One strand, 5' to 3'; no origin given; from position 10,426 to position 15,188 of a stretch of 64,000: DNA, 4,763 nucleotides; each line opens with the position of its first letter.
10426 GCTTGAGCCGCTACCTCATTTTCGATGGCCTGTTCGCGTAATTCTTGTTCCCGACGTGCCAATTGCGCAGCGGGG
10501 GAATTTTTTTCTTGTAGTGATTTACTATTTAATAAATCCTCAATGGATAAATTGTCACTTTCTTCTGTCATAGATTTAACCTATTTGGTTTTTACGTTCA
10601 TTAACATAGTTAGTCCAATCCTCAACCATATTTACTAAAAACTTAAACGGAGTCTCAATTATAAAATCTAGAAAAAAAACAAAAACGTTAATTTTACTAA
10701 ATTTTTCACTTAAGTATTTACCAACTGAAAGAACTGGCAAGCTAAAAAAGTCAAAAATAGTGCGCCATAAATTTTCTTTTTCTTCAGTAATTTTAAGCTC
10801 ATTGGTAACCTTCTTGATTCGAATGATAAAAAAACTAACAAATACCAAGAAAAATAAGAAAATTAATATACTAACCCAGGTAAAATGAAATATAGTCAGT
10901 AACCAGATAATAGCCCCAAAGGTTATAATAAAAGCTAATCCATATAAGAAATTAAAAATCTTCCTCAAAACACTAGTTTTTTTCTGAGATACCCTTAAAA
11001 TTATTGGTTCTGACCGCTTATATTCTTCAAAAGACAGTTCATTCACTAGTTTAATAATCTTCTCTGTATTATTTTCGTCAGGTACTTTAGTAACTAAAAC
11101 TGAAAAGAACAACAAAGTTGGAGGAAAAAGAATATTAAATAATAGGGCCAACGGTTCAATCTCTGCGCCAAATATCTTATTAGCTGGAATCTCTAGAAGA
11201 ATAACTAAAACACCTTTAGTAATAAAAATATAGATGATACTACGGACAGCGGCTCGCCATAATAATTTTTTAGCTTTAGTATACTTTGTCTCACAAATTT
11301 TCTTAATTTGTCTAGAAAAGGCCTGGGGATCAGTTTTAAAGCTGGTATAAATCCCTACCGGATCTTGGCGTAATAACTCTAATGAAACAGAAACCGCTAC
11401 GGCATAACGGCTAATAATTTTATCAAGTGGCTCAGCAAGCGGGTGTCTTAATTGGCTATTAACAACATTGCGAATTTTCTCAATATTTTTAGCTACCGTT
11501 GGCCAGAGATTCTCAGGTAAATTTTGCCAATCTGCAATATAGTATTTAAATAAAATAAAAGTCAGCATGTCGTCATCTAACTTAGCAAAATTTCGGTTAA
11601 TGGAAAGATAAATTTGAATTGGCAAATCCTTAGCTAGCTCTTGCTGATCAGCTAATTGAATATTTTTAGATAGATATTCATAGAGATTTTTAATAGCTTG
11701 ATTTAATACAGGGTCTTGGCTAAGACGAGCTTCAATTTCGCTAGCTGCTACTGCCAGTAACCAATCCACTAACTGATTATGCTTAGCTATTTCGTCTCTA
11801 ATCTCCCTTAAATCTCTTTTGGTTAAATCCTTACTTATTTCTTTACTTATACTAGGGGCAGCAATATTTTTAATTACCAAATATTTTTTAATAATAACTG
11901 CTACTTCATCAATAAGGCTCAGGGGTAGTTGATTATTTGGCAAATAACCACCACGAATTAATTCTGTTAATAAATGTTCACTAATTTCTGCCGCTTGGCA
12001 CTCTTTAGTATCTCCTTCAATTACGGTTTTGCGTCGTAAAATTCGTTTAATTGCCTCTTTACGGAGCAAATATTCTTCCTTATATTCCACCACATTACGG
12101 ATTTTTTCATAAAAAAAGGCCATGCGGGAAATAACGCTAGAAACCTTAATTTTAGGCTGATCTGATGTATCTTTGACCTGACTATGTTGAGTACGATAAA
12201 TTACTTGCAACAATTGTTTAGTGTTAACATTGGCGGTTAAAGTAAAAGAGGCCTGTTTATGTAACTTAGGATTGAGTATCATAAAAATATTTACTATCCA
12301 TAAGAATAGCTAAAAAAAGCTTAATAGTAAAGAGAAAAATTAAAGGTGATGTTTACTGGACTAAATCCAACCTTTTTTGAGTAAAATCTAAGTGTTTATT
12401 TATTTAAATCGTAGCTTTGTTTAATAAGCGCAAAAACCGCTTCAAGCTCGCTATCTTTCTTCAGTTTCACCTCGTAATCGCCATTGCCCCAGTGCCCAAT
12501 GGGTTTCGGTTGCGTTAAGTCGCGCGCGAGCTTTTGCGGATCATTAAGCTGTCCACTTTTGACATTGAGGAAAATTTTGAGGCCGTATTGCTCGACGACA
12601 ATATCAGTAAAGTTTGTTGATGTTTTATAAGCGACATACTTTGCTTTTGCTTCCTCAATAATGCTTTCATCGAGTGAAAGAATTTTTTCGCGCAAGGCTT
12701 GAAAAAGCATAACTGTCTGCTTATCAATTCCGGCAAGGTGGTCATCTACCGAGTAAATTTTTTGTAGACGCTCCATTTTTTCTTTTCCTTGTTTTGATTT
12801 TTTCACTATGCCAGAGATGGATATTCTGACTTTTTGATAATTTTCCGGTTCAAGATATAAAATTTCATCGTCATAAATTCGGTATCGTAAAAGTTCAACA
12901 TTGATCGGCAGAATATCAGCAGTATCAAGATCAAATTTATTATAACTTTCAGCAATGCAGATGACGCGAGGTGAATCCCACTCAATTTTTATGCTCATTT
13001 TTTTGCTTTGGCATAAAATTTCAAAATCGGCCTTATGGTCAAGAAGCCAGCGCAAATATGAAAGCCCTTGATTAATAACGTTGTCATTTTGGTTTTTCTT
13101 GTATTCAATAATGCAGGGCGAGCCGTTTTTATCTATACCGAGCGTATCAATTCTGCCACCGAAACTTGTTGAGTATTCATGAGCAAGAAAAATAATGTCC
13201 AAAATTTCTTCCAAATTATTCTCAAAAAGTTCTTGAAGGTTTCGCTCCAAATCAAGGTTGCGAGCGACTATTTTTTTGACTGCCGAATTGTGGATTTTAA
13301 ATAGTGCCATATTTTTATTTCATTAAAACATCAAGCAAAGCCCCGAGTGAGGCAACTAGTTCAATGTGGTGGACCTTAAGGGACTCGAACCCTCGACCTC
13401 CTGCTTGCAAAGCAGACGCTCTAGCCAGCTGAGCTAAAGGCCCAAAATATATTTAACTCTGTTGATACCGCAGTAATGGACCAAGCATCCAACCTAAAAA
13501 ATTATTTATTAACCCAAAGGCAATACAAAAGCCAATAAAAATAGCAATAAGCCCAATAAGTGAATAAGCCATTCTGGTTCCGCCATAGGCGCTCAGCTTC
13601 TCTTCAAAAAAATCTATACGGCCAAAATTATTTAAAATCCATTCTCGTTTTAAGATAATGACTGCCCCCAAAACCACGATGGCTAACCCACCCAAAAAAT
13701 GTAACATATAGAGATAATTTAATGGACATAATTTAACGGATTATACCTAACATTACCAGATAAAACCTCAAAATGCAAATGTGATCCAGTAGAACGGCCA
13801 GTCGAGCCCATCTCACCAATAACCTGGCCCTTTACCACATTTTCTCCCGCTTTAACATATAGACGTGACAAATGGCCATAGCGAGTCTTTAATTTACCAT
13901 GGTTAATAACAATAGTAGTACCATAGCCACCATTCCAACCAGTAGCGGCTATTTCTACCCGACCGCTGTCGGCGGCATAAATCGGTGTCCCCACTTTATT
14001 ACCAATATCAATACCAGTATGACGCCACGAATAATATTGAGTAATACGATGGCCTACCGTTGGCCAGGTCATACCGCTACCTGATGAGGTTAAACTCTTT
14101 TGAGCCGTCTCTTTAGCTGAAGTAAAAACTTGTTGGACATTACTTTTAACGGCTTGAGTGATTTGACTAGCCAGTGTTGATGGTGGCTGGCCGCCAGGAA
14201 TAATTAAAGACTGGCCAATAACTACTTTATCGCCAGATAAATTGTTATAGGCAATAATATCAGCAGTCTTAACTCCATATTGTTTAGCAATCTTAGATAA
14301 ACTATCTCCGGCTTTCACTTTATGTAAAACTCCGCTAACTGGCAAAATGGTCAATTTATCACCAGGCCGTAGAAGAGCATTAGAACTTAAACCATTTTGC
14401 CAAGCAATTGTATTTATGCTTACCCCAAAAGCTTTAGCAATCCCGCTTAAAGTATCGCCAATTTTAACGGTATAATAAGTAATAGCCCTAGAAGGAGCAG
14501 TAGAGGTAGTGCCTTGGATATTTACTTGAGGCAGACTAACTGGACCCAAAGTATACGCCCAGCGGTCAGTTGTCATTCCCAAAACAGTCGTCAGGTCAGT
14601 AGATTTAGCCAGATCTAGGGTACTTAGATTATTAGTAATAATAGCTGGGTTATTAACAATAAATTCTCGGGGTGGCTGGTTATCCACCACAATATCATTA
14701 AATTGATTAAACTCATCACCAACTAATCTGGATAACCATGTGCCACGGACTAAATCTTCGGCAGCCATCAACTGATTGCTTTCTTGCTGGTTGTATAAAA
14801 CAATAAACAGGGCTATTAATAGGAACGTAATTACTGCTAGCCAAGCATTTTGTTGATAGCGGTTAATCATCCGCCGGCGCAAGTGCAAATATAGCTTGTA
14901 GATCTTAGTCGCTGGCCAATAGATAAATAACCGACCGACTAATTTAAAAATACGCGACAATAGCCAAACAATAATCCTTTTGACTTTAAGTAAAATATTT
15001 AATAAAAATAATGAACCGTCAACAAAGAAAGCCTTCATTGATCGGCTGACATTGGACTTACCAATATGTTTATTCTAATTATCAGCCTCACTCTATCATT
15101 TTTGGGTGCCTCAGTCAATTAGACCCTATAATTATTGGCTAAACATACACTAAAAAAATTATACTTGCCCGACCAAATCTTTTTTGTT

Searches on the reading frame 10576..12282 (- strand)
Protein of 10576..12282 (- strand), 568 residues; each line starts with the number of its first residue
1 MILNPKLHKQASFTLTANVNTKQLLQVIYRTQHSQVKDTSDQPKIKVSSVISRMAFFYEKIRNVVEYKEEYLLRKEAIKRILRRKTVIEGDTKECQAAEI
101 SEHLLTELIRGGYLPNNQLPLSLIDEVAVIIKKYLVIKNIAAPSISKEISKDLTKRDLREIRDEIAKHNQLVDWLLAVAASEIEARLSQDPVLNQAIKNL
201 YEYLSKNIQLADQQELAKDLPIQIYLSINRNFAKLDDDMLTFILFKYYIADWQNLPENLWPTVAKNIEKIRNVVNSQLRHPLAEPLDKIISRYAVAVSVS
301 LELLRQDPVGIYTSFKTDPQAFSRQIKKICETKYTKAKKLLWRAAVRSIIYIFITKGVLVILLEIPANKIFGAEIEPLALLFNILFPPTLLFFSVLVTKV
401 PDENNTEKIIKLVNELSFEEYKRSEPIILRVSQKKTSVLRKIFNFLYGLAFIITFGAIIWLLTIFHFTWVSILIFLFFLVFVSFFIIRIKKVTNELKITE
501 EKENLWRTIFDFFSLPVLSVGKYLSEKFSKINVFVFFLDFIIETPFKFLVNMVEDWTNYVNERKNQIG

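Call 8: search_protein_families(library=pfam, proteins=[window:10576-12282:-], max_evalue=0.00001)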
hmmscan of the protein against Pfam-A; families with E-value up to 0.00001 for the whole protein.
window:10576-12282:- (568 aa): 0 families

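Call 20: search_protein_families(library=pfam, proteins=[window:10576-12282:-], max_evalue=0.5)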
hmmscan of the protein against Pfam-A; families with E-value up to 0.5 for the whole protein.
window:10576-12282:- (568 aa): 2 families
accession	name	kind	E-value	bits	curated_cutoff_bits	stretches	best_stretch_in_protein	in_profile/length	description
PF14162.11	YozD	-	0.013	16.3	27.5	1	98-140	11-49/56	YozD-like protein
PF02108.21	FliH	-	0.13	12.6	24.1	0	399-444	42-87/128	Flagellar assembly protein FliH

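Call 21: search_protein_families(library=ncbifam, proteins=[window:10576-12282:-], max_evalue=0.01)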
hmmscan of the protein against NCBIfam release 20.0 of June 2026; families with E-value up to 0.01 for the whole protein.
window:10576-12282:- (568 aa): 0 families

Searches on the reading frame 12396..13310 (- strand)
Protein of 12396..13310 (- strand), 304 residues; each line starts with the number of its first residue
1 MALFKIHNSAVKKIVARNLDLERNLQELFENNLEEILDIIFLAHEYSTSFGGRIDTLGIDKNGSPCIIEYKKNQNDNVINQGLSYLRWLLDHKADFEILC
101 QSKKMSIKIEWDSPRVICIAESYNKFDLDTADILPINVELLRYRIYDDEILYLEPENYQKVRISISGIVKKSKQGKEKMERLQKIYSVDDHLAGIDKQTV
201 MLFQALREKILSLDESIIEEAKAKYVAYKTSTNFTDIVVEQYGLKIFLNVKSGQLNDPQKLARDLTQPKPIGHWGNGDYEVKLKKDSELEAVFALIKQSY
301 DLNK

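Call 8: search_protein_families(library=pfam, proteins=[window:12396-13310:-], max_evalue=0.00001)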
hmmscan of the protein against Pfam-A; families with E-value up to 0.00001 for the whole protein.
window:12396-13310:- (304 aa): 1 family
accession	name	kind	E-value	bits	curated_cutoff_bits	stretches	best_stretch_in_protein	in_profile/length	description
PF18899.5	DUF5655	-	3.4e-12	46.8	24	1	188-303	1-109/109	Domain of unknown function (DUF5655)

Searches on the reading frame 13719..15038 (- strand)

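Call 8: search_protein_families(library=pfam, proteins=[window:13719-15038:-], max_evalue=0.00001)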
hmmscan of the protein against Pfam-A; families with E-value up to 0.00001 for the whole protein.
window:13719-15038:- (439 aa): 3 families
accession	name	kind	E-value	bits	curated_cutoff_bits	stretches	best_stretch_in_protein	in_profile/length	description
PF01476.26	LysM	-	2.5e-30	104.6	20.9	2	239-281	1-43/43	LysM domain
PF01551.29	Peptidase_M23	-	3.8e-30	104.4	28.7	1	340-434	3-96/96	Peptidase family M23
PF23473.1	LysM3_LYK4_5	-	5e-12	46.1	29.3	0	189-221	5-37/48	LYK4/5 LysM3 domain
